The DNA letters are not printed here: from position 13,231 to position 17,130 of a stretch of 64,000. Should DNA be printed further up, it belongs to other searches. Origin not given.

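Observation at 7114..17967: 3,617-aa lipid-anchored giant protein combining Listeria-Bacteroides repeats with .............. periodic BspA-type LRRs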

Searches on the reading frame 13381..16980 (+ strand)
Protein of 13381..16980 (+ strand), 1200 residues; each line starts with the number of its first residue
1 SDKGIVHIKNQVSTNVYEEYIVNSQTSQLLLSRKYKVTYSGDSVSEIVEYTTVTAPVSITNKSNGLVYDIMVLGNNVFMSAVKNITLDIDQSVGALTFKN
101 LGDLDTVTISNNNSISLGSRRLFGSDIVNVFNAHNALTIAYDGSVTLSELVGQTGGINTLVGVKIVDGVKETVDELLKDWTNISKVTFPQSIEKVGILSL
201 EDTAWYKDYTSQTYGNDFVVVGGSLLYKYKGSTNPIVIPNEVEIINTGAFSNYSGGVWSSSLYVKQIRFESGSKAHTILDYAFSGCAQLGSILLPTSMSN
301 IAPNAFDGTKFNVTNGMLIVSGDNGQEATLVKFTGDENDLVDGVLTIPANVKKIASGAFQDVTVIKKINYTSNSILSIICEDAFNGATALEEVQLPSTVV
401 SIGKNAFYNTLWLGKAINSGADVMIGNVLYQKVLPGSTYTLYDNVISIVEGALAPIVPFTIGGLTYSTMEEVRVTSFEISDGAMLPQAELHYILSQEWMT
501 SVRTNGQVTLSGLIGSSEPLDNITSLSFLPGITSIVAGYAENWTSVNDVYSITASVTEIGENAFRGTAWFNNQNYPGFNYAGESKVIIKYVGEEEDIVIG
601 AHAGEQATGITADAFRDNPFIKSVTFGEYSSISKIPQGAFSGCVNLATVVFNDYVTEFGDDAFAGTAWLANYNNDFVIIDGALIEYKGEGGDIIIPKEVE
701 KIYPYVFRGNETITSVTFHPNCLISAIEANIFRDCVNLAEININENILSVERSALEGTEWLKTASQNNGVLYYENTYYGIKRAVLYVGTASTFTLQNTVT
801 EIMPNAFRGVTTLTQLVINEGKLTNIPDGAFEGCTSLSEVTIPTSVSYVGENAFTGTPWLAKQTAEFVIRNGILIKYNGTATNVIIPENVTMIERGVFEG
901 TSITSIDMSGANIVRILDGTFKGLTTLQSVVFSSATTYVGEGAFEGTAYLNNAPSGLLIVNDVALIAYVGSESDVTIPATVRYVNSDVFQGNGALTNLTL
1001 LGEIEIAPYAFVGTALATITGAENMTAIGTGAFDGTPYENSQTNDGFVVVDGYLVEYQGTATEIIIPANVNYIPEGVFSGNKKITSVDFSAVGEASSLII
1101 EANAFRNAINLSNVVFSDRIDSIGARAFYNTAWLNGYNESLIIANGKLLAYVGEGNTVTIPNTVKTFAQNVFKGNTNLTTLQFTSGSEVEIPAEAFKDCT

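Call 47: predict_structure(alignment_id=A2)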
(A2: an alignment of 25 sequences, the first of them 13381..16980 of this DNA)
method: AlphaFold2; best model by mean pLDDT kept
length: 1200 residues; sequences in the alignment: 25
mean_pLDDT: 89.7   pTM: 0.55
mean pLDDT of the five models: 89.7, 89.2, 88.0, 87.4, 87.3
residues with pLDDT >= 90: 730; 70-90: 461; 50-70: 8; < 50: 1
segments of 3 or more residues with pLDDT < 50: none
pLDDT, mean of each block of 10 residues (from residue 1): 80 90 93 90 86 91 88 93 92 91 93 78 91 93 92 83 92 94 93 94 93 91 94 87 95 88 89 93 93 91 92 89 83 91 91 94 93 92 95 92 94 92 91 92 92 92 90 93 89 93 94 90 95 93 94 92 93 91 92 91 89 91 94 92 93 90 91 88 89 91 91 93 90 95 92 92 85 84 91 90 91 90 88 91 83 86 86 85 91 84 92 89 91 91 91 89 88 91 90 91 88 91 83 87 84 83 89 84 89 80 87 91 87 86 90 83 88 79 84 77
secondary structure, 60 per line:
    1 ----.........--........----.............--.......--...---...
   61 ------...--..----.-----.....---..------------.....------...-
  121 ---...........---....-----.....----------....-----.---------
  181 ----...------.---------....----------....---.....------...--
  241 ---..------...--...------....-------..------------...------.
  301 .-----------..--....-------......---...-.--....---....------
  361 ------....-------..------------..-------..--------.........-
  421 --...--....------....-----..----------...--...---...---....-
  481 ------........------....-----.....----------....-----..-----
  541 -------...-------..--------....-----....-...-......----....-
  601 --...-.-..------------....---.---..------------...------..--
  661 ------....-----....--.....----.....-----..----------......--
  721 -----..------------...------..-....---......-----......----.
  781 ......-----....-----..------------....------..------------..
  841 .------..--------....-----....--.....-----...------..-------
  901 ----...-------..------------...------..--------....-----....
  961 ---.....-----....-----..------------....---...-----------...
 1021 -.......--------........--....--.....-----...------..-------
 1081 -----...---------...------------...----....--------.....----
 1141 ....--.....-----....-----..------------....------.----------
elements in order (helices of 4 or more, strands of 3 or more residues): E5-13 E16-23 E28-40 E43-49 E52-54 E58-60 E67-69 E84-88 E106-110 H124-134 E138-141 H147-151 E162-165 E185-187 H204-207 E218-221 E225-229 E236-238 E252-254 E257-259 E266-269 E291-293 E317-320 E328-333 E344-347 E351-354 E367-370 H411-419 E423-425 E428-431 E438-441 E459-461 E464-466 E476-479 H487-494 E501-504 H510-514 E525-528 E548-550 H568-571 E577-580 E586-591 E596-599 E623-626 E648-650 H667-670 E676-679 E682-686 E691-695 E713-718 E740-742 H752-755 H759-764 E770-775 E780-786 E792-795 E815-818 E839-841 H858-861 E867-870 E873-877 E883-885 E905-907 E929-931 H948-951 E957-960 E964-968 E974-977 E997-1000 E1004-1006 E1018-1020 E1025-1028 H1037-1042 E1047-1050 E1053-1057 E1063-1065 E1086-1088 E1098-1100 E1113-1115 E1120-1123 H1132-1136 E1141-1144 E1147-1151 E1157-1160 E1180-1183

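Call 56: fold_search(model_id=the predicted structure, library=pdb)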
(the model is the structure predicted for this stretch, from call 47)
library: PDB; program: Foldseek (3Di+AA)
matches with E <= 10: 278; with E <= 0.001: 70
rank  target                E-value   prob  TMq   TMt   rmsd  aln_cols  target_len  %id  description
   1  4gt6                  6.9e-09  1.00  0.08  0.18  19.9       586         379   14  Crystal structure of a leucine rich cell surface protein (FAEPRAA2165_01021) from Faecalibacterium prausnitzii A2-165 at (released 2012-09-26)
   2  4h09_A                1.1e-08  1.00  0.09  0.22  17.8       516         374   12  Crystal structure of a leucine-rich repeat protein (EUBVEN_01088) from Eubacterium ventriosum ATCC 27560 at 2.50 A res (released 2012-10-10)
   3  4h09_B                2.0e-08  1.00  0.09  0.22  17.7       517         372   11  Crystal structure of a leucine-rich repeat protein (EUBVEN_01088) from Eubacterium ventriosum ATCC 27560 at 2.50 A res (released 2012-10-10)
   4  4fs7                  3.9e-08  1.00  0.08  0.18  23.2       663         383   12  Crystal structure of a leucine-rich repeat protein (BACOVA_04585) from Bacteroides ovatus ATCC 8483 at 1.19 A resolution (released 2012-09-19)
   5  4cp6                  4.9e-08  1.00  0.10  0.26  20.0       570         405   15  The Crystal structure of Pneumococcal vaccine antigen PcpA (released 2015-02-25)
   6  4h09_C                5.6e-08  1.00  0.08  0.19  20.4       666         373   10  Crystal structure of a leucine-rich repeat protein (EUBVEN_01088) from Eubacterium ventriosum ATCC 27560 at 2.50 A res (released 2012-10-10)
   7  4h09_E                6.1e-08  1.00  0.09  0.21  18.0       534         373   11  Crystal structure of a leucine-rich repeat protein (EUBVEN_01088) from Eubacterium ventriosum ATCC 27560 at 2.50 A res (released 2012-10-10)
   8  4h09_D                1.1e-07  1.00  0.10  0.23  17.7       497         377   17  Crystal structure of a leucine-rich repeat protein (EUBVEN_01088) from Eubacterium ventriosum ATCC 27560 at 2.50 A res (released 2012-10-10)
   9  6nyr_B                1.7e-07  1.00  0.09  0.13  28.9       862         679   12  The crystal structure of CroV588 a novel circular LRR protein structure (released 2020-08-12)
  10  6nyr_A                7.9e-07  0.99  0.10  0.13  27.9       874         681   12  The crystal structure of CroV588 a novel circular LRR protein structure (released 2020-08-12)
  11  4lxs_A                8.7e-07  1.00  0.14  0.20  30.3       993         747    9  Structure of the Toll - Spatzle complex, a molecular hub in Drosophila development and innate immunity (glycosylated f (released 2014-04-09)
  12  4lxr_A                4.5e-06  0.99  0.11  0.16  31.6      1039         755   10  Structure of the Toll - Spatzle complex, a molecular hub in Drosophila development and innate immunity (released 2014-04-09)
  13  4kt1_A                1.1e-05  0.99  0.08  0.16  22.2       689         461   13  Complex of R-spondin 1 with LGR4 extracellular domain (released 2013-06-19)
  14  8pfi_A                1.4e-05  0.98  0.11  0.16  33.4      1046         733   10  Crystal structure of human TLR8 in complex with compound 34 (released 2023-08-16)
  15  8pfi_B                1.5e-05  0.94  0.09  0.12  27.4       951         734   11  Crystal structure of human TLR8 in complex with compound 34 (released 2023-08-16)
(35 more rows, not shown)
